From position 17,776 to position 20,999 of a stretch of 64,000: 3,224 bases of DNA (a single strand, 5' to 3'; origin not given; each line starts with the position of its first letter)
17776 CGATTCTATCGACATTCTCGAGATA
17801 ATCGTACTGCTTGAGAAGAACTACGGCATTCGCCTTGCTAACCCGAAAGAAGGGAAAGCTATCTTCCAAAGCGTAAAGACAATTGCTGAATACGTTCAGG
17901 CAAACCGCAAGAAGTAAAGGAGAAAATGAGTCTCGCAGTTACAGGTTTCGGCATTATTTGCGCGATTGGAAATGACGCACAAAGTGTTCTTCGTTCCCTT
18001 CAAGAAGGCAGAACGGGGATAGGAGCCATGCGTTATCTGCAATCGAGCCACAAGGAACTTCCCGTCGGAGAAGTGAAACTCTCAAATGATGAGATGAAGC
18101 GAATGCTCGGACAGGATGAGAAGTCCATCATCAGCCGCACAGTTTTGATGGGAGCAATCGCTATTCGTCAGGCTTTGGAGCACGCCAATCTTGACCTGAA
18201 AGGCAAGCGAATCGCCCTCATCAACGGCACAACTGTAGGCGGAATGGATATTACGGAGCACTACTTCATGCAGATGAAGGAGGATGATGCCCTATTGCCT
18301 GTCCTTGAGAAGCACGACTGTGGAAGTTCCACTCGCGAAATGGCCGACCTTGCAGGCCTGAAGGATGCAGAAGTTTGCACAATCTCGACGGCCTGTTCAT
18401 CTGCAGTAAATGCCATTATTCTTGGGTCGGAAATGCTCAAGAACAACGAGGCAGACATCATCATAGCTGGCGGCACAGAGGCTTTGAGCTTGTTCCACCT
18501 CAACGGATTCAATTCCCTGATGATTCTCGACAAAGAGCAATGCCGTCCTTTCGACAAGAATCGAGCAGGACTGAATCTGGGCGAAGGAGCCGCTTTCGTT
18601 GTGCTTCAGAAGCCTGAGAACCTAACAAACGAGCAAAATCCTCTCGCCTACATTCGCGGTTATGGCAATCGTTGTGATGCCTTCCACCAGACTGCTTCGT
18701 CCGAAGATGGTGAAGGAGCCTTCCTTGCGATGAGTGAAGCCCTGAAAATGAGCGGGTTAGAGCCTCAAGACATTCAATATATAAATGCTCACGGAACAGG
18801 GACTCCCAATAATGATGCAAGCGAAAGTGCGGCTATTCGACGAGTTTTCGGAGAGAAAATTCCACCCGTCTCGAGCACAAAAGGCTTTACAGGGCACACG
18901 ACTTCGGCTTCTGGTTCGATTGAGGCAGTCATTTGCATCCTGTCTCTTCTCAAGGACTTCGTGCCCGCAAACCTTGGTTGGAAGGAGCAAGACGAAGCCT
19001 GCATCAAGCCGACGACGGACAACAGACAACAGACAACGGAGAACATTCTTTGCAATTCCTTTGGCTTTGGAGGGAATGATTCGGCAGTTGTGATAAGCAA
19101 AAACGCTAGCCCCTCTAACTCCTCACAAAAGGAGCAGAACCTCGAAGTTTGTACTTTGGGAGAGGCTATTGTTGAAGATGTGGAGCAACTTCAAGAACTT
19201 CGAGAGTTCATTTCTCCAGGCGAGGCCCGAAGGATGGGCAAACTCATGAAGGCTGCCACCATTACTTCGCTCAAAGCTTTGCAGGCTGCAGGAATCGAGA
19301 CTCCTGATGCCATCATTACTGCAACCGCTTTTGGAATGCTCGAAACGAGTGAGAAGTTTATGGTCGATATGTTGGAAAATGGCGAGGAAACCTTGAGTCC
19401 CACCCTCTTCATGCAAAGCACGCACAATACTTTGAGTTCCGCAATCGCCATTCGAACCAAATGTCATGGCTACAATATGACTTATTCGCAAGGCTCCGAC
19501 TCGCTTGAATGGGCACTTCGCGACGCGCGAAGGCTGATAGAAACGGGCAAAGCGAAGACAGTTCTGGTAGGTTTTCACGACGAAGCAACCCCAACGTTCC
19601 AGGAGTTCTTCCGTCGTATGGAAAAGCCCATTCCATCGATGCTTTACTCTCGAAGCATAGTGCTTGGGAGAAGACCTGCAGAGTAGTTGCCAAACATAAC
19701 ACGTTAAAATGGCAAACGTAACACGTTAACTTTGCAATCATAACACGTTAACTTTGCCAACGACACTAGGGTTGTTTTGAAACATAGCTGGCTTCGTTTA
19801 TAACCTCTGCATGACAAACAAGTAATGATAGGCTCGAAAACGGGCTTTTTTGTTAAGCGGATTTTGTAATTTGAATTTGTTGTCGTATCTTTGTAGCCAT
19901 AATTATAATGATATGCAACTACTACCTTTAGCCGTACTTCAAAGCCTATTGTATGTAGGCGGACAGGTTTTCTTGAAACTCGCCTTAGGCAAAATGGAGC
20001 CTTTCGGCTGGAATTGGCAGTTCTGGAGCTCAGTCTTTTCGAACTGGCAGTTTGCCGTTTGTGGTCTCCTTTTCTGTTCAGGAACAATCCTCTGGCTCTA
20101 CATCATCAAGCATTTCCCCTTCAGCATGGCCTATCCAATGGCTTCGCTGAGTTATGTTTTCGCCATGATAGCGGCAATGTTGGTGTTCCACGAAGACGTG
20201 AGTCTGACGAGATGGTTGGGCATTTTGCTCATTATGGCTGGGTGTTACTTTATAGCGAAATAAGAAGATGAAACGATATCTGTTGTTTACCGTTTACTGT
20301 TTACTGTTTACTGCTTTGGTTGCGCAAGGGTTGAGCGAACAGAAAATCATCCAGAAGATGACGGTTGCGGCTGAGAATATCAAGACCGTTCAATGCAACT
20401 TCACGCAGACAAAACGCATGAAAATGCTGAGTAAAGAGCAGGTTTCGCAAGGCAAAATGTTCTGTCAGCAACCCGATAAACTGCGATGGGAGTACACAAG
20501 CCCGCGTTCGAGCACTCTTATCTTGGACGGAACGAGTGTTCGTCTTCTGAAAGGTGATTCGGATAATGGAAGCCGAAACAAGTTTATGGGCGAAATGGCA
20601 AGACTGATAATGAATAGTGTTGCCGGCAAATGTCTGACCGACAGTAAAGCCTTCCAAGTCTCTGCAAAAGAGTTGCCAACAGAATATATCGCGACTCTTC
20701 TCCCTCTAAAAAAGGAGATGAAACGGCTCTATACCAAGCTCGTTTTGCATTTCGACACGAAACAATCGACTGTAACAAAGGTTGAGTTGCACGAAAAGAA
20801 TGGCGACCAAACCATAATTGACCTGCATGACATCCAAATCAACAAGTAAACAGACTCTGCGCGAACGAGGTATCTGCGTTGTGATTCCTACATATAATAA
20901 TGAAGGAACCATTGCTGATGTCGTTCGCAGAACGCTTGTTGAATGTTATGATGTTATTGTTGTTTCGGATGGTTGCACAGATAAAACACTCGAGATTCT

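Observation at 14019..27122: Two-operon aryl-polyene/flexirubin-like lipid cluster with no visible reductive loop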

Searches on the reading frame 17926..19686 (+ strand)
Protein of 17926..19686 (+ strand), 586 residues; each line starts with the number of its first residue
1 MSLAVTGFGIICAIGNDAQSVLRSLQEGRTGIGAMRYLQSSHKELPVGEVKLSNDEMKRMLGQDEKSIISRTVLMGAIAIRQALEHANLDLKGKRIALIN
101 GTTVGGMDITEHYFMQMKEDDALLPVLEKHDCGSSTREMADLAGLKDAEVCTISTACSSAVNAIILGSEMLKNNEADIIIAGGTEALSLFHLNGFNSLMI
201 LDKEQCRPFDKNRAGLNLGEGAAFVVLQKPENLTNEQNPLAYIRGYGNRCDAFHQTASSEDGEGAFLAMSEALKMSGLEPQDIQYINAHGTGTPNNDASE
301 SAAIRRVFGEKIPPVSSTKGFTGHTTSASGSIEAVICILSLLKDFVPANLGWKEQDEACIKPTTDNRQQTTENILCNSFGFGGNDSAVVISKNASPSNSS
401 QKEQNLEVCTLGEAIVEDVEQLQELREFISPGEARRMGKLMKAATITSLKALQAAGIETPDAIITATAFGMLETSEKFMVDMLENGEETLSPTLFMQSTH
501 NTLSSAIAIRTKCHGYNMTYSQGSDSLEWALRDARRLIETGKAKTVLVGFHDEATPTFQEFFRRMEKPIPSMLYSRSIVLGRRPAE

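Call 4: search_protein_families(library=pfam, proteins=[window:17926-19686:+], max_evalue=0.01)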
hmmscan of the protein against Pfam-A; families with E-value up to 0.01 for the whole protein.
window:17926-19686:+ (586 aa): 6 families
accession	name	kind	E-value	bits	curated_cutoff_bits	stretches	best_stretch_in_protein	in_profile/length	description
PF00109.32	ketoacyl-synt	-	1.2e-34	120.5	20.8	2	4-229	5-248/252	Beta-ketoacyl synthase, N-terminal domain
PF02801.28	Ketoacyl-synt_C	-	2.3e-31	108.7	20.8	1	240-351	1-117/119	Beta-ketoacyl synthase, C-terminal domain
PF13723.12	Ketoacyl-synt_2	-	2.9e-12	47.1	25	1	427-564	20-152/223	Beta-ketoacyl synthase, N-terminal domain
PF00108.29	Thiolase_N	-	5.1e-08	33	26.4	1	135-189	62-117/260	Thiolase, N-terminal domain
PF16197.11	KAsynt_C_assoc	-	0.00018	22.3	33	1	359-406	12-59/111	Ketoacyl-synthetase C-terminal extension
PF08545.16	ACP_syn_III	-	0.0007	19.9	24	0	153-189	3-39/80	3-Oxoacyl-[acyl-carrier-protein (ACP)] synthase III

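Call 9: search_protein_families(library=ncbifam, proteins=[window:17926-19686:+], max_evalue=0.01)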
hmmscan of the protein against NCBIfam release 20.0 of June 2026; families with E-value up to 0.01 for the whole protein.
window:17926-19686:+ (586 aa): 39 families (the best 25 are shown)
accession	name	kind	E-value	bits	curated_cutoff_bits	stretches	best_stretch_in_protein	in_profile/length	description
NF006618.0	PRK09185.1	subfamily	5e-95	318.8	407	1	2-393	4-393/394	beta-ketoacyl-ACP synthase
TIGR03150.1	fabF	equivalog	3.5e-93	312.5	493.75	2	4-390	4-406/407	beta-ketoacyl-ACP synthase II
NF005589.0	PRK07314.1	subfamily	2.8e-89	299.7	387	2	4-392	7-411/413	beta-ketoacyl-ACP synthase II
NF004970.0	PRK06333.1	subfamily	4.9e-74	249.7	525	2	4-392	7-421/424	beta-ketoacyl-ACP synthase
NF006274.0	PRK08439.1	equivalog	1.6e-65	221.5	621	2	3-392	4-405/406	beta-ketoacyl-ACP synthase II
NF004618.0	PRK05952.1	equivalog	1.9e-65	221.3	455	1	1-393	2-383/384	beta-ketoacyl-ACP synthase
NF058662.1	cispenta_AmcF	equivalog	4.8e-61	206.8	325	1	3-391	2-368/369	cispentacin biosynthesis acyltransferase subunit AmcF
NF006434.0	PRK08722.1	equivalog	5.7e-58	196.7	759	1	4-391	7-412/414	beta-ketoacyl-ACP synthase II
NF005076.0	PRK06501.1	equivalog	3.4e-56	190.9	629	1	3-393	13-423/425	beta-ketoacyl-ACP synthase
NF005916.1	PRK07910.1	equivalog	1.2e-54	185.9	560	1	3-391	14-416/418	KasA/KasB family beta-ketoacyl-ACP synthase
NF005935.0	PRK07967.1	equivalog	4.3e-53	180.6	630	1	4-392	5-403/406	beta-ketoacyl-ACP synthase I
NF006587.0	PRK09116.1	equivalog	2.9e-51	174.5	470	1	4-392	5-406/408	beta-ketoacyl-ACP synthase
NF005490.0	PRK07103.1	equivalog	5.2e-51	174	445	1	3-392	6-412/414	polyketide beta-ketoacyl:acyl carrier protein synthase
NF041183.1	Pks2_ls1_myc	equivalog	4.8e-25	86.7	2400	1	144-359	161-379/2086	sulfolipid-1 biosynthesis phthioceranic/hydroxyphthioceranic acid synthase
NF045894.1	PKS_plus_SDR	equivalog_domain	2.5e-23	81.7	1740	1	151-394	167-428/1515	type I polyketide synthase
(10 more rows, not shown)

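Call 43: search_solved_structures(query=window:17926-19686:+, max_evalue=0.01)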
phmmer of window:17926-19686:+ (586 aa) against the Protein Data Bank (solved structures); distinct sequences matched with E-value up to 0.01: 169 (the best 60 are shown).
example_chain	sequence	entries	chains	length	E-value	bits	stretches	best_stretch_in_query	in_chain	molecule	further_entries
9s5h_B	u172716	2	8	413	5.5e-60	206.8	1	3-392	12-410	3-oxoacyl-(Acyl-carrier-protein) synthase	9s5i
4ls5_A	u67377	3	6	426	8.5e-58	199.6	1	3-392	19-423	3-oxoacyl-[acyl-carrier-protein] synthase 2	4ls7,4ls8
4ls6_A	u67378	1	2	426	3e-57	197.8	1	3-392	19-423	3-oxoacyl-[acyl-carrier-protein] synthase 2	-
3o04_A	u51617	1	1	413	6.9e-57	196.6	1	3-391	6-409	beta-keto-acyl carrier protein synthase II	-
5sxo_A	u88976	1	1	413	1.6e-56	195.4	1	3-391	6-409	3-oxoacyl-[acyl-carrier-protein] synthase 2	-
4r8e_A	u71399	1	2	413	5e-54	187.2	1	3-391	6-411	3-oxoacyl-[acyl-carrier-protein] synthase 2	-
1ox0_A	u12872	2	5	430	5.5e-54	187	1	3-389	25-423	Beta ketoacyl-acyl carrier protein synthase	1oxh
2rjt_A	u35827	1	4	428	4e-53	184.2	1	3-389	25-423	Beta-ketoacyl-ACP synthase II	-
1e5m_A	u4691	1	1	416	4.4e-53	184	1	3-389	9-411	BETA KETOACYL ACYL CARRIER PROTEIN SYNTHASE II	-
2alm_A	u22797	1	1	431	1.1e-52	182.8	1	3-389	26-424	3-oxoacyl-(acyl-carrier-protein) synthase II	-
6okg_A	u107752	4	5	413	1.4e-52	182.3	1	3-392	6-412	3-oxoacyl-[acyl-carrier-protein] synthase 2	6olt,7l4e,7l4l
1b3n_A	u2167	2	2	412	1.4e-52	182.3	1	3-392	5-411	PROTEIN (KETOACYL ACYL CARRIER PROTEIN SYNTHASE 2) | BETA-KETOACYL ACP SYNTHASE II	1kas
2gfw_A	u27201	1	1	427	1.6e-52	182.1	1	3-392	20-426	3-oxoacyl-[acyl-carrier-protein] synthase 2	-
2gfy_A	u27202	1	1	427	1.2e-51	179.3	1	3-392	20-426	3-oxoacyl-[acyl-carrier-protein] synthase 2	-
3hnz_A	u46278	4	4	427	2.9e-51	178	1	3-392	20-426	3-oxoacyl-[acyl-carrier-protein] synthase 2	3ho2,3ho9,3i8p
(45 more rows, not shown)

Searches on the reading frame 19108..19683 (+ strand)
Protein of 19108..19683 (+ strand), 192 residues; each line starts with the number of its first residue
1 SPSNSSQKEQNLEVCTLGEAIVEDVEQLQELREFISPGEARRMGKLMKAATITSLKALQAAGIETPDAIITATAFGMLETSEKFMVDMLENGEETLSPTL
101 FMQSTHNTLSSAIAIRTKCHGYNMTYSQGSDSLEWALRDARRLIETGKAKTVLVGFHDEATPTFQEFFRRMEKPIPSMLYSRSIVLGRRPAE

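Call 50: search_solved_structures(query=A3, max_evalue=10)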
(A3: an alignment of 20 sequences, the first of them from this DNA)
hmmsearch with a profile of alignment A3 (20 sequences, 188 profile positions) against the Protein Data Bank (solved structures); distinct sequences matched with E-value up to 10: 52.
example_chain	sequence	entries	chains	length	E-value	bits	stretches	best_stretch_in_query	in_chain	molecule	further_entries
6qsp_B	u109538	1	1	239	1e-08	37.9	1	38-168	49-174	Uncharacterized protein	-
7f28_A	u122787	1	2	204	6.1e-06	28.8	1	18-164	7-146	Ketoacyl_synth_N domain-containing protein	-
9s5h_B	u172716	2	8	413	4.6e-05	25.9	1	17-164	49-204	3-oxoacyl-(Acyl-carrier-protein) synthase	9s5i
6kxd_B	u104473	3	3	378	6.4e-05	25.5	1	36-164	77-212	Ketosynthase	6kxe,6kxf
7oc0_A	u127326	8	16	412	7.2e-05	25.3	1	30-153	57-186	3-oxoacyl-[acyl-carrier-protein] synthase 2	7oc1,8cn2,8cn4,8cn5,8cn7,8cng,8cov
8cou_A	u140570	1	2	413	7.2e-05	25.3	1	30-153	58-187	3-oxoacyl-[acyl-carrier-protein] synthase 2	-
4jb6_A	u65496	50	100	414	7.3e-05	25.3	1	30-153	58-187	3-oxoacyl-[acyl-carrier-protein] synthase 2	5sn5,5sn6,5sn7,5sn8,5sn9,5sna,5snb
8pj0_A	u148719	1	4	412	0.00012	24.6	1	30-153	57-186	3-oxoacyl-[acyl-carrier-protein] synthase 2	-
8cn8_A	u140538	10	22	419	0.00013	24.5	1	30-153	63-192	3-oxoacyl-[acyl-carrier-protein] synthase 2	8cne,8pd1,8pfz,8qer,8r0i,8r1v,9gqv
9s5h_C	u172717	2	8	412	0.00015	24.3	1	60-155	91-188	3-oxoacyl-(Acyl-carrier-protein) synthase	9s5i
8qm1_A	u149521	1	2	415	0.00032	23.2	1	30-152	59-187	3-oxoacyl-[acyl-carrier-protein] synthase 2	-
4b7v_A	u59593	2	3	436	0.00035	23.1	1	30-152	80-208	3-OXOACYL-[ACYL-CARRIER-PROTEIN] SYNTHASE 2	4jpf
1j3n_A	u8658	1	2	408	0.0012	21.3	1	34-158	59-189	3-oxoacyl-(acyl-carrier protein) synthase II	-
4jrh_A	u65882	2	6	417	0.0019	20.7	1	31-157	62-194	3-oxoacyl-[acyl-carrier-protein] synthase 2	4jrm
1e5m_A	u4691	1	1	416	0.0032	20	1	31-156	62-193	BETA KETOACYL ACYL CARRIER PROTEIN SYNTHASE II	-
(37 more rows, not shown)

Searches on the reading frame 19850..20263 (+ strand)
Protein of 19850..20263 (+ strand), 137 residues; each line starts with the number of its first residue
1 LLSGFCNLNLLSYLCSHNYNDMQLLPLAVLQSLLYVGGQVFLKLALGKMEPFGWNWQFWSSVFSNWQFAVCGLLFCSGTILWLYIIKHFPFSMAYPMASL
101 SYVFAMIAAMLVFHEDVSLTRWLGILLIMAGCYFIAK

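Call 4: search_protein_families(library=pfam, proteins=[window:19850-20263:+], max_evalue=0.01)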
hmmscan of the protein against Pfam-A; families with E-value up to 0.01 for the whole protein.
window:19850-20263:+ (137 aa): 4 families
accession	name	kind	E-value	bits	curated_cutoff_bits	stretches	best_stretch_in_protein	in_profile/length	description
PF10639.15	TMEM234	-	1.2e-09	38.7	30.1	1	56-135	32-112/113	Putative transmembrane family 234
PF00892.27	EamA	-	5.4e-09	36.9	28.2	1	40-135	44-133/135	EamA-like transporter family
PF06800.18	Sugar_transport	-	0.0021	17.9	26.3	1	63-136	201-278/280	Sugar transport protein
PF00893.25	Multi_Drug_Res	-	0.0042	18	23.7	1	59-128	22-93/93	Small Multidrug Resistance protein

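Call 9: search_protein_families(library=ncbifam, proteins=[window:19850-20263:+], max_evalue=0.01)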
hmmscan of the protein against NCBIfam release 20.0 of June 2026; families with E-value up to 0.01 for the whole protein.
window:19850-20263:+ (137 aa): 9 families
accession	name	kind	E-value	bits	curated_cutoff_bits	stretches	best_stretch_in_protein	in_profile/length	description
NF011625.2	PRK15051.1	equivalog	2e-13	50.5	92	1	29-133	7-105/111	4-amino-4-deoxy-L-arabinose-phosphoundecaprenol flippase subunit ArnE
NF002816.2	PRK02971.1-2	equivalog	5.3e-11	43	99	1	38-136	13-117/120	4-amino-4-deoxy-L-arabinose-phosphoundecaprenol flippase subunit ArnF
TIGR03340.1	phn_DUF6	hypoth_equivalog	8.8e-07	28.9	288.15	1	56-136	48-134/281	phosphonate utilization associated putative membrane protein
TIGR00950.1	2A78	equivalog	2.1e-05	24.1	230.2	1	76-131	207-262/264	carboxylate/amino acid/amine transporter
NF000384.1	QacCGHJ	equivalog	0.00062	20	160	1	58-132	29-97/107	QacCGHJ group quaternary ammonium compound efflux SMR transporter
NF000279.1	qac_SMR_H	exception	0.0028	18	205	1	84-133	48-98/107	quaternary ammonium compound efflux SMR transporter QacH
NF000277.1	qac_SMR_G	exception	0.0067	16.7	200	0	66-133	37-98/107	quaternary ammonium compound efflux SMR transporter QacG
NF000023.1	qac_SMR_C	exception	0.0078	16.3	200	0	84-132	48-97/107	quaternary ammonium compound efflux SMR transporter QacC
NF033469.1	SMR_qac_bcrB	exception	0.0093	16.6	205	0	71-133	34-99/105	quaternary ammonium compound efflux SMR transporter BcrB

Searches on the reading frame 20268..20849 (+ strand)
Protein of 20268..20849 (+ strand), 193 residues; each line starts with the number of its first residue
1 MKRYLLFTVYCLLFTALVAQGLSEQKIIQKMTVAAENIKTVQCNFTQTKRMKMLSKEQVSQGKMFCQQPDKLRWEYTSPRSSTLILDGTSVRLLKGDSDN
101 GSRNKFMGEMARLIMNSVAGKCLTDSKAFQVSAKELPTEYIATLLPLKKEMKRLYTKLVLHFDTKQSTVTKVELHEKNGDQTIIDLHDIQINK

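Call 4: search_protein_families(library=pfam, proteins=[window:20268-20849:+], max_evalue=0.01)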
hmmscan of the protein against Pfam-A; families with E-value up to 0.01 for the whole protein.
window:20268-20849:+ (193 aa): 1 family
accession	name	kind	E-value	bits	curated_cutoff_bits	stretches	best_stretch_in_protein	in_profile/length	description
PF03548.22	LolA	-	1.6e-20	74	23.6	1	37-192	2-154/165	Outer membrane lipoprotein carrier protein LolA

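Call 9: search_protein_families(library=ncbifam, proteins=[window:20268-20849:+], max_evalue=0.01)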
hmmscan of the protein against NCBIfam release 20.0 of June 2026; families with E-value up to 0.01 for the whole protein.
window:20268-20849:+ (193 aa): 5 families
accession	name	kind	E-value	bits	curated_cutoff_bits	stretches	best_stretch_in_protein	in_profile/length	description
NF053544.1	LolA2_flexi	equivalog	2.9e-48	164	125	1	1-193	1-199/208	flexirubin biosynthesis/transport protein LolA2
TIGR00547.2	lolA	equivalog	1.5e-19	70.3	112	1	12-193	5-182/202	outer membrane lipoprotein periplasmic chaperone LolA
NF000663.1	PRK00031.2-1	exception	4.2e-06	26.4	120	1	27-92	18-72/168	LolA-like outer membrane lipoprotein chaperone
NF053572.1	LolA1_Flavo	equivalog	2.8e-05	23.8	100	0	4-67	3-68/214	outer membrane lipoprotein periplasmic chaperone LolA1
NF000661.0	PRK00031.1-3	equivalog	2.8e-05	23.6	255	1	29-192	40-204/225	outer membrane lipoprotein chaperone LolA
